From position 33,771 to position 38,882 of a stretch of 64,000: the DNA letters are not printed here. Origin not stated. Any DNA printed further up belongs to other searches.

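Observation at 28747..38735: Roughly 10-kb giant adhesin-like lipoprotein with ~55 tandem six-Cys repeats followed by IPT, FG-GAP, RTX and cadherin-like modules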

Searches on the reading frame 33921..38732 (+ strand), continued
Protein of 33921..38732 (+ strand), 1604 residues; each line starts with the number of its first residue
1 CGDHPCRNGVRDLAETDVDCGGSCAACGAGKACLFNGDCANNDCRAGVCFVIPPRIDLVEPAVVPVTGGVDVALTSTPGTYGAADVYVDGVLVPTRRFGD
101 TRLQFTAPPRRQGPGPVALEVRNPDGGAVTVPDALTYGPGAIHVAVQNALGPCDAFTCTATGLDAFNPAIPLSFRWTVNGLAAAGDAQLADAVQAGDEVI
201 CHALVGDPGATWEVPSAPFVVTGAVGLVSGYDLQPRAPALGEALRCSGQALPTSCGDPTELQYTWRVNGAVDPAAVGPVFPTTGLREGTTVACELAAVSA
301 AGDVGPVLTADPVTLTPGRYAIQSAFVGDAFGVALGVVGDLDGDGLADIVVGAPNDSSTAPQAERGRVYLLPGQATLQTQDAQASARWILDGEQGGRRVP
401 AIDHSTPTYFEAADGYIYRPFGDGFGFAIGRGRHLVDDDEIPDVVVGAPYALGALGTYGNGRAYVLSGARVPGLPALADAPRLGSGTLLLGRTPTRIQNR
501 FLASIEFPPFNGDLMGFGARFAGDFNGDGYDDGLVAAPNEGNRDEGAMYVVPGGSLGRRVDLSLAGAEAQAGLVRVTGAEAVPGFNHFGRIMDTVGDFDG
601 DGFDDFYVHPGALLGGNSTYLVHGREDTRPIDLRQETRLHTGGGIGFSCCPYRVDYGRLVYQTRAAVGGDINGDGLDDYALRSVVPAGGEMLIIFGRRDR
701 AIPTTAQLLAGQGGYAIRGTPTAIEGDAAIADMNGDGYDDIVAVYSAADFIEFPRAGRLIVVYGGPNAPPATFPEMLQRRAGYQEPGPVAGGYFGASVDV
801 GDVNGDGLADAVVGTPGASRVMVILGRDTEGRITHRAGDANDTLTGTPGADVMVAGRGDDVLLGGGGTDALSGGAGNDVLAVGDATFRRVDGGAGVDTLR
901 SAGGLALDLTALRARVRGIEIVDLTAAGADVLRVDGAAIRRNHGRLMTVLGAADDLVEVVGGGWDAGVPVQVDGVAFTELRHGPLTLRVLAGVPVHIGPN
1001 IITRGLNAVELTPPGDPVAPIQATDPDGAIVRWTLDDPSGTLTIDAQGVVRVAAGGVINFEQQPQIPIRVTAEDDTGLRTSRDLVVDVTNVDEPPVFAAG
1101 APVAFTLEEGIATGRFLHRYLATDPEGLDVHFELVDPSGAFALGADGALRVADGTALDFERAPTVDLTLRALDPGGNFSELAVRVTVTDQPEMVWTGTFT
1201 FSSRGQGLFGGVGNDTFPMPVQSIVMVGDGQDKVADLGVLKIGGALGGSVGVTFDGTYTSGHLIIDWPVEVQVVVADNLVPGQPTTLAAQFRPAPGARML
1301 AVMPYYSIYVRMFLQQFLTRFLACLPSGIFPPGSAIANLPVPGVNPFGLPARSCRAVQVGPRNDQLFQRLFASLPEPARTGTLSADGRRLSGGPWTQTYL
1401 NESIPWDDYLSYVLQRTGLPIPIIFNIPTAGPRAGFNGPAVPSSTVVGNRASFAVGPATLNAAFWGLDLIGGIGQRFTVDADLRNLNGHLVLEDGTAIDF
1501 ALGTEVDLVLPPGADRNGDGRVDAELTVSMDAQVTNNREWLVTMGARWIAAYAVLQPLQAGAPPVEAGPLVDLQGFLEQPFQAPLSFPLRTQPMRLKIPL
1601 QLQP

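Call 13: find_homologous_proteins(query=window:34080-38732:+)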
Query window:34080-38732:+ (1551 aa): 457 proteins with E <= 0.001 among 8000 candidates; the best 120 are listed.
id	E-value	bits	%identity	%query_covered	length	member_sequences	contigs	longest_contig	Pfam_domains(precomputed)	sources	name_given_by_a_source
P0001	0.0e+0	2336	71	100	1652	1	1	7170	PF01839.30,PF13517.13,PF00028.24,PF00353.26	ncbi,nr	ncbi:MAG: FG-GAP repeat protein [Myxococcales bacterium]|nr:FG-GAP repeat protein [Myxococcales bact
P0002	0.0e+0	1029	40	99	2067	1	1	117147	PF01839.30,PF01833.31,PF13517.13,PF00353.26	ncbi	ncbi:MAG: FG-GAP-like repeat-containing protein [Bradymonadia bacterium]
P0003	3.3e-296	1004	40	100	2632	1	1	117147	PF01839.30,PF01833.31,PF13517.13,PF00353.26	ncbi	ncbi:MAG: IPT/TIG domain-containing protein [Bradymonadia bacterium]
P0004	1.7e-120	422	32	33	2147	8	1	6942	PF01839.30,PF13517.13,PF00353.26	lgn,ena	-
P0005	3.3e-116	407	33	41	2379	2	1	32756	PF01839.30,PF13517.13,PF00353.26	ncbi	ncbi:MAG: beta strand repeat-containing protein [Gammaproteobacteria bacterium]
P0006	9.2e-112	393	31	31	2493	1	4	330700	PF01839.30,PF13517.13,PF00353.26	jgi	jgi:hypothetical protein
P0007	3.2e-102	361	35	31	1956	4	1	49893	PF01839.30,PF14312.13,PF13517.13,PF00353.26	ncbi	ncbi:MAG: hypothetical protein AB7P42_12690, partial [Gammaproteobacteria bacterium]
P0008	5.6e-102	360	35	27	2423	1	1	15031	PF01839.30,PF13517.13,PF00353.26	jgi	jgi:hypothetical protein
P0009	3.2e-101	358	32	39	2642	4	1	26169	PF01839.30,PF13517.13,PF00353.26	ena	-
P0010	9.7e-95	336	33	74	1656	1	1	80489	PF01839.30,PF13517.13,PF00028.24,PF00353.26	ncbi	-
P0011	9.0e-94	333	39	25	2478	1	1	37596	PF01839.30,PF11617.14,PF13517.13,PF00028.24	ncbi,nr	ncbi:MAG: FG-GAP repeat protein, partial [Alphaproteobacteria bacterium]|nr:FG-GAP repeat protein [A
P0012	9.9e-94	333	31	43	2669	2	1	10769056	PF01839.30,PF00353.26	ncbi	ncbi:beta strand repeat-containing protein [Stieleria magnilauensis]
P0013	2.4e-93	332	30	90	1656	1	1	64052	PF01839.30,PF00028.24,PF00353.26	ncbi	-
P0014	7.7e-92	327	30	81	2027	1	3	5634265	PF01839.30,PF23592.1,PF00028.24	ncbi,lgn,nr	ncbi:MAG: cadherin domain-containing protein [Phycisphaerales bacterium]|nr:cadherin domain-containi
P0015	8.6e-89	317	30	40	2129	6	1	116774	PF01839.30,PF03160.21,PF13517.13,PF00353.26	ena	-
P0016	5.8e-88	314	30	53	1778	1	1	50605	PF01839.30,PF00028.24,PF00353.26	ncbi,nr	ncbi:MAG: FG-GAP repeat protein [Alphaproteobacteria bacterium]|nr:FG-GAP repeat protein [Alphaprote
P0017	1.8e-87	312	34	32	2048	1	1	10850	PF01839.30,PF13517.13,PF00353.26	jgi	jgi:hypothetical protein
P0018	1.1e-83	300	31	42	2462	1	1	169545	PF01839.30,PF14312.13,PF13517.13,PF00028.24,PF17803.8,PF00353.26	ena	-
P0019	6.1e-83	297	31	42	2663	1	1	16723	PF01839.30,PF13517.13,PF00353.26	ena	-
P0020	1.1e-80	290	29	81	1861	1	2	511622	PF02412.24,PF01839.30,PF00028.24,PF00353.26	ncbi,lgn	-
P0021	4.6e-78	281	32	29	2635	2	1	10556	PF13448.12,PF01839.30,PF14312.13,PF13517.13,PF00353.26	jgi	-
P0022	6.2e-78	281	30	36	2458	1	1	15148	PF01839.30,PF13517.13,PF13385.14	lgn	-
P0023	4.7e-77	278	34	32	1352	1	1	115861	PF01839.30,PF13517.13,PF00353.26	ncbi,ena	-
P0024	2.4e-75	272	31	41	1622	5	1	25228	PF01839.30,PF14312.13,PF13517.13,PF00353.26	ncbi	-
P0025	1.8e-72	262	29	44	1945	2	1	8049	PF01839.30,PF03160.21,PF00353.26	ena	-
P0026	3.0e-70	255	31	43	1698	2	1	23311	PF01839.30,PF13517.13,PF00353.26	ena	-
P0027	4.5e-70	254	33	39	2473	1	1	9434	PF01839.30,PF17963.8,PF13517.13,PF00353.26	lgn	-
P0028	9.5e-70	253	29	44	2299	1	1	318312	PF01839.30,PF13517.13,PF00353.26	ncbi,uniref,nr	ncbi:MAG: FG-GAP repeat protein [Candidatus Accumulibacter sp.]|uniref:FG-GAP repeat protein n=1 Tax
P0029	1.9e-69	252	28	45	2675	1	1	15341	PF01839.30,PF07495.20,PF15418.13,PF13517.13,PF13750.13,PF06236.18,PF19077.7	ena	-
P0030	1.1e-68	250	31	41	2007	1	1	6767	PF01839.30,PF14312.13,PF13517.13,PF00353.26,PF26745.1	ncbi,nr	ncbi:MAG: FG-GAP repeat protein [Magnetococcales bacterium]|nr:FG-GAP repeat protein [Magnetococcale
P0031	2.3e-68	249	30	41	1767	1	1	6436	PF01839.30,PF14312.13,PF14252.12,PF00353.26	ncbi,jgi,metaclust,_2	metaclust:\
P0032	7.6e-68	247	31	43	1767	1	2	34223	PF01839.30,PF13517.13,PF00353.26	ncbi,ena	-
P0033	1.7e-67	246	33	30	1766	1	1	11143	PF01839.30,PF14312.13,PF13517.13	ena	-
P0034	4.0e-65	238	27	80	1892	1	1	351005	PF01839.30,PF12951.14,PF00028.24,PF00353.26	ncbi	-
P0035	2.2e-64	236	30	44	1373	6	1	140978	PF01839.30,PF13517.13,PF00353.26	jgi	jgi:hypothetical protein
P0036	2.4e-60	222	28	48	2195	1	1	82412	PF01839.30,PF13517.13,PF00353.26,PF21955.1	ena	-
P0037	1.1e-58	217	28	55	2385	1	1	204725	PF01839.30,PF17963.8,PF17892.8,PF13517.13,PF17803.8,PF00353.26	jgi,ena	-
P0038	4.7e-58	215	28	34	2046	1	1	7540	PF01839.30,PF13517.13,PF00353.26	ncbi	ncbi:MAG: hypothetical protein ACPG06_02240, partial [Alphaproteobacteria bacterium]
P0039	4.2e-57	212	30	43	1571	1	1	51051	PF01839.30,PF13517.13,PF00353.26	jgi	jgi:hypothetical protein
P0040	5.1e-56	208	27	41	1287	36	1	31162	PF01839.30,PF14312.13,PF13517.13,PF00353.26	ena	-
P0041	1.8e-54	203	30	42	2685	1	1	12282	PF01839.30,PF13517.13,PF00353.26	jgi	-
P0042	7.7e-53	197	29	34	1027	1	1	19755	PF01839.30,PF13517.13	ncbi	-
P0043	1.0e-48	184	30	41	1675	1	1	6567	PF01839.30,PF13517.13,PF00353.26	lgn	-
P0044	1.0e-48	184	30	42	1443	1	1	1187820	PF01839.30,PF13517.13,PF00353.26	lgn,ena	-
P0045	1.1e-48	184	30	23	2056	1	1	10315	PF01839.30,PF13517.13,PF00353.26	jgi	-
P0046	5.0e-48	181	30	26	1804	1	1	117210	PF01839.30,PF17963.8,PF13517.13,PF17803.8,PF00353.26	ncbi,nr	ncbi:MAG: hypothetical protein CFE30_12920 [Bradyrhizobium sp. PARBB1]|nr:MAG: hypothetical protein 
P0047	1.1e-47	180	30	39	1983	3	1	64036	PF01839.30,PF17963.8,PF13517.13,PF17803.8,PF00353.26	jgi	jgi:VCBS repeat-containing protein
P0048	1.5e-47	180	30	44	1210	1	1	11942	PF01839.30,PF00353.26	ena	-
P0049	1.0e-46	177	30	33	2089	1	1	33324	PF01839.30,PF13517.13,PF00353.26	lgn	-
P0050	1.9e-46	176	29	42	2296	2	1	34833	PF01839.30,PF01551.30,PF00404.25,PF13517.13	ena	-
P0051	4.1e-46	175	28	43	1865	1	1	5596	PF01839.30,PF13517.13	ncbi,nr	ncbi:MAG: FG-GAP repeat protein, partial [Magnetococcales bacterium]|nr:FG-GAP repeat protein [Magne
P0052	4.6e-46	175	33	27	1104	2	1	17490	PF01839.30,PF14312.13,PF13517.13,PF00353.26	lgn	-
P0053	1.5e-45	173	29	45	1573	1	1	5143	PF01839.30,PF00353.26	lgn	-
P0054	1.9e-45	173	31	40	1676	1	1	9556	PF01839.30,PF17963.8,PF17892.8,PF13517.13,PF17803.8,PF00353.26,PF21955.1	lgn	-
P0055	2.7e-45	172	29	38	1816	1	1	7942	PF01839.30,PF08548.18,PF13517.13,PF00353.26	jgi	jgi:hypothetical protein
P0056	7.4e-45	171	28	40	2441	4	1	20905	PF01839.30,PF13517.13,PF19078.7,PF00353.26,PF26745.1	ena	-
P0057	3.3e-44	169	28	41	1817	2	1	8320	PF01839.30,PF04773.19,PF13517.13,PF00353.26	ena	-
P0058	4.1e-44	168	28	48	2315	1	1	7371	PF01839.30,PF13517.13,PF00028.24,PF00353.26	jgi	jgi:Ca2+-binding RTX toxin-like protein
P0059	5.5e-44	168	29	44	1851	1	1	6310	PF01839.30,PF13517.13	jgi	jgi:hypothetical protein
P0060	2.1e-43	166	29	43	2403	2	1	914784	PF01839.30,PF13517.13,PF13750.13,PF25077.2,PF19078.7,PF00353.26,PF19077.7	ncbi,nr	ncbi:MAG: hypothetical protein CSYNP_00434 [Syntrophus sp. SKADARSKE-3]|nr:hypothetical protein [Syn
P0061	3.6e-43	165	27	39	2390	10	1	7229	PF01839.30,PF13205.13,PF13517.13,PF00353.26,PF26745.1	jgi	jgi:methionine-rich copper-binding protein CopC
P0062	1.3e-42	163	33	39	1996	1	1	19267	PF01839.30,PF04773.19,PF13517.13,PF00353.26,PF26745.1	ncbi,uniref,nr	ncbi:FecR domain-containing protein [Candidatus Magnetaquicoccus inordinatus]|uniref:FecR domain-con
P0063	1.4e-42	163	30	43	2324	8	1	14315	PF01839.30,PF01551.30,PF00404.25,PF13517.13,PF07595.18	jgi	-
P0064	2.2e-42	163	31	43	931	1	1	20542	PF01839.30,PF13517.13,PF00353.26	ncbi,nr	ncbi:MAG: hypothetical protein K2Y51_22515 [Gammaproteobacteria bacterium]|nr:hypothetical protein [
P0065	3.6e-41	159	29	36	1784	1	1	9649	PF01839.30,PF17963.8,PF13517.13,PF17803.8,PF00353.26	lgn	-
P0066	1.7e-40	156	38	15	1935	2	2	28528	PF01839.30,PF17963.8,PF17892.8,PF13517.13,PF17803.8,PF00353.26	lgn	-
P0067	2.0e-40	156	27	37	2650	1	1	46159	PF01839.30,PF00801.27,PF13517.13,PF18911.7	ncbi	-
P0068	5.2e-40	155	28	47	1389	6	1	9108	PF01839.30,PF00353.26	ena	-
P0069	6.3e-40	155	30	45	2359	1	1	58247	PF01839.30,PF02080.27,PF17963.8,PF17892.8,PF17803.8,PF00353.26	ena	-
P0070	3.9e-39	152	29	41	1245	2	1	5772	PF01839.30,PF13517.13,PF21955.1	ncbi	ncbi:integrin alpha, partial [Aureimonas altamirensis]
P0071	1.8e-38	150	29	42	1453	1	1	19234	PF01839.30,PF13517.13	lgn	-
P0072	2.1e-38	150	29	40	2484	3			PF01839.30,PF13517.13,PF00028.24,PF28399.1,PF05345.19,PF00353.26,PF26745.1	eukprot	eukprot:gene24979-30177_t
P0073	2.7e-38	149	30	43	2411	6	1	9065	PF01839.30,PF01551.30,PF00404.25,PF13517.13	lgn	-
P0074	3.3e-38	149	28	45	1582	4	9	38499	PF01839.30,PF13517.13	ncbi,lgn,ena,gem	-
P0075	4.3e-38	148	28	43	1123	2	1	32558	PF01839.30,PF13517.13,PF19077.7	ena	-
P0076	4.9e-38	148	31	24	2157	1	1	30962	PF01839.30,PF17963.8,PF17892.8,PF13517.13,PF17803.8,PF00353.26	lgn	-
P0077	1.1e-37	147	31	39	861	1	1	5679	PF01839.30,PF17963.8,PF17892.8,PF13517.13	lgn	-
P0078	2.1e-37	146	28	31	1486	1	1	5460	PF01839.30,PF13517.13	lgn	-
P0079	1.3e-36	144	28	34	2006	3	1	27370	PF01839.30,PF14312.13,PF13517.13,PF18962.8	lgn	-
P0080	2.3e-36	143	31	43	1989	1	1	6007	PF01839.30,PF14312.13,PF16743.11,PF13205.13,PF13517.13,PF12245.15,PF19077.7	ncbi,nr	ncbi:MAG: FG-GAP repeat protein, partial [Magnetococcales bacterium]|nr:FG-GAP repeat protein [Magne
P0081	2.6e-36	143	28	31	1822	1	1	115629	PF01839.30,PF14312.13,PF13517.13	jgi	-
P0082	4.0e-36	142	27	38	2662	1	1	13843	PF01839.30,PF13205.13,PF13517.13,PF05345.19,PF00353.26,PF26745.1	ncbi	-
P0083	4.0e-36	142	30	40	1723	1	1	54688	PF01839.30,PF13205.13,PF13517.13,PF19077.7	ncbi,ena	-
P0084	4.8e-36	142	29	42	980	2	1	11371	PF01839.30,PF13517.13,PF00353.26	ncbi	ncbi:MAG: hypothetical protein AB7I01_20895, partial [Gammaproteobacteria bacterium]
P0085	5.1e-35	138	31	38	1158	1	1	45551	PF01839.30,PF13517.13,PF00353.26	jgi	jgi:hypothetical protein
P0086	8.4e-35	138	28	48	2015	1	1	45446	PF01839.30,PF13205.13,PF13517.13,PF04234.19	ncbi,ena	-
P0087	3.8e-34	135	27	40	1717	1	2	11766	PF01839.30,PF13517.13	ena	-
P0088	8.5e-34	134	31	39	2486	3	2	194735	PF01839.30,PF17963.8,PF17892.8,PF17803.8,PF00353.26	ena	-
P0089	4.6e-32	129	34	26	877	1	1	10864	PF01839.30,PF17963.8,PF13517.13,PF00353.26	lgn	-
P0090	9.0e-32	128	30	38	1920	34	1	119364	PF01839.30,PF13517.13,PF00353.26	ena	-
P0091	1.9e-31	126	33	23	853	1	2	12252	PF01839.30,PF17963.8,PF17892.8,PF13517.13,PF00353.26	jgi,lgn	-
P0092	3.0e-31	126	29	40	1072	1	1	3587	PF01839.30,PF13517.13,PF00353.26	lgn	-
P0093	5.2e-31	125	28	19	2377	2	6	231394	PF01839.30,PF13517.13,PF13620.13,PF22904.4,PF17210.10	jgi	jgi:hypothetical protein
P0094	5.4e-31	125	28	25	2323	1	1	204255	PF01839.30,PF14312.13,PF13517.13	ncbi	ncbi:MAG: FG-GAP-like repeat-containing protein, partial [Thermoplasmata archaeon]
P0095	6.6e-31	125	28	39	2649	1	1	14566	PF01839.30,PF14312.13,PF20579.5,PF03160.21,PF13517.13,PF20009.5,PF00353.26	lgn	-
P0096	7.6e-31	124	35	20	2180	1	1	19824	PF01839.30,PF13517.13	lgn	-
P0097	9.6e-31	124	25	45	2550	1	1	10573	PF01839.30,PF03160.21,PF13517.13,PF13385.14,PF02210.32,PF00353.26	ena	-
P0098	1.2e-30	124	28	32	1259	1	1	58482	PF01839.30,PF14312.13,PF13517.13,PF13860.13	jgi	jgi:FG-GAP repeat/FlgD Ig-like domain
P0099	1.3e-30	124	30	48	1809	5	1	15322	PF01839.30,PF01551.30,PF00404.25,PF13517.13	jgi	jgi:hypothetical protein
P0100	2.8e-30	123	30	34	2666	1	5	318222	PF01839.30,PF13517.13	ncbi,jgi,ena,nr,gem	ncbi:MAG TPA: FG-GAP-like repeat-containing protein [Anaerolineae bacterium]|nr:FG-GAP-like repeat-c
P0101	3.5e-30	122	30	45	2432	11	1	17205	PF01839.30,PF01551.30,PF00404.25,PF13517.13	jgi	jgi:hypothetical protein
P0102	8.6e-30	121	30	34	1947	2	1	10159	PF01839.30,PF13517.13,PF00353.26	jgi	jgi:Ca2+-binding RTX toxin-like protein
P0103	8.8e-30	121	29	31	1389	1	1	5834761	PF01839.30,PF17963.8,PF17892.8,PF13517.13,PF17803.8,PF00353.26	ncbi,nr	ncbi:hypothetical protein STVA_13420 [Allostella vacuolata]|nr:hypothetical protein STVA_13420 [Stel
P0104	1.3e-29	120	29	42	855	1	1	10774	PF01839.30,PF17963.8,PF17892.8,PF13517.13,PF17803.8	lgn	-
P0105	2.2e-29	120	29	37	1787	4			PF01839.30,PF13517.13,PF00353.26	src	-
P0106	2.9e-29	119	32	28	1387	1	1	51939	PF01839.30,PF00353.26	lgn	-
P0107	3.3e-29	119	28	42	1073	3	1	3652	PF01839.30,PF17963.8,PF03160.21,PF13517.13,PF00028.24,PF00353.26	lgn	-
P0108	3.7e-29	119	33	24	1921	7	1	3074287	PF01839.30,PF08548.18,PF13517.13,PF00353.26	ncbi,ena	-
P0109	6.2e-29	118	28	40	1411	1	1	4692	PF01839.30,PF17892.8,PF13517.13,PF17803.8,PF02018.24,PF00353.26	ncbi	-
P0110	7.2e-29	118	30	22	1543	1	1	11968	PF01839.30,PF13517.13,PF16184.12,PF00353.26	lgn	-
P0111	8.6e-29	118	29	18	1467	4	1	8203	PF01839.30,PF00353.26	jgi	jgi:Ca2+-binding RTX toxin-like protein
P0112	1.2e-28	117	31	24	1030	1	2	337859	PF01839.30,PF08548.18,PF13517.13,PF00353.26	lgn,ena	-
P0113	1.6e-28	117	27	32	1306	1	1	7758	PF01839.30,PF13517.13,PF04886.17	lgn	-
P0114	1.6e-28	117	27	31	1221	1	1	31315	PF01839.30,PF13517.13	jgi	jgi:hypothetical protein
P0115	1.9e-28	117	28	35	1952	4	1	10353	PF01839.30,PF13517.13,PF00353.26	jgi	jgi:Ca2+-binding RTX toxin-like protein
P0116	2.0e-28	116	30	43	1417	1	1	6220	PF01839.30,PF00353.26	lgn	-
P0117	2.1e-28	116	29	19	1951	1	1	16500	PF01839.30,PF14312.13,PF13517.13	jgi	-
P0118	2.7e-28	116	29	21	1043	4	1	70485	PF01839.30,PF14312.13,PF13517.13,PF21955.1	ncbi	ncbi:FG-GAP repeat protein, partial [Maritimibacter alkaliphilus HTCC2654]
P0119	3.3e-28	116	30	20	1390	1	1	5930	PF01839.30,PF13205.13,PF13517.13,PF00353.26,PF26745.1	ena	-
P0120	9.4e-28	114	27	32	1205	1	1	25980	PF01839.30,PF11617.14,PF13517.13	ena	-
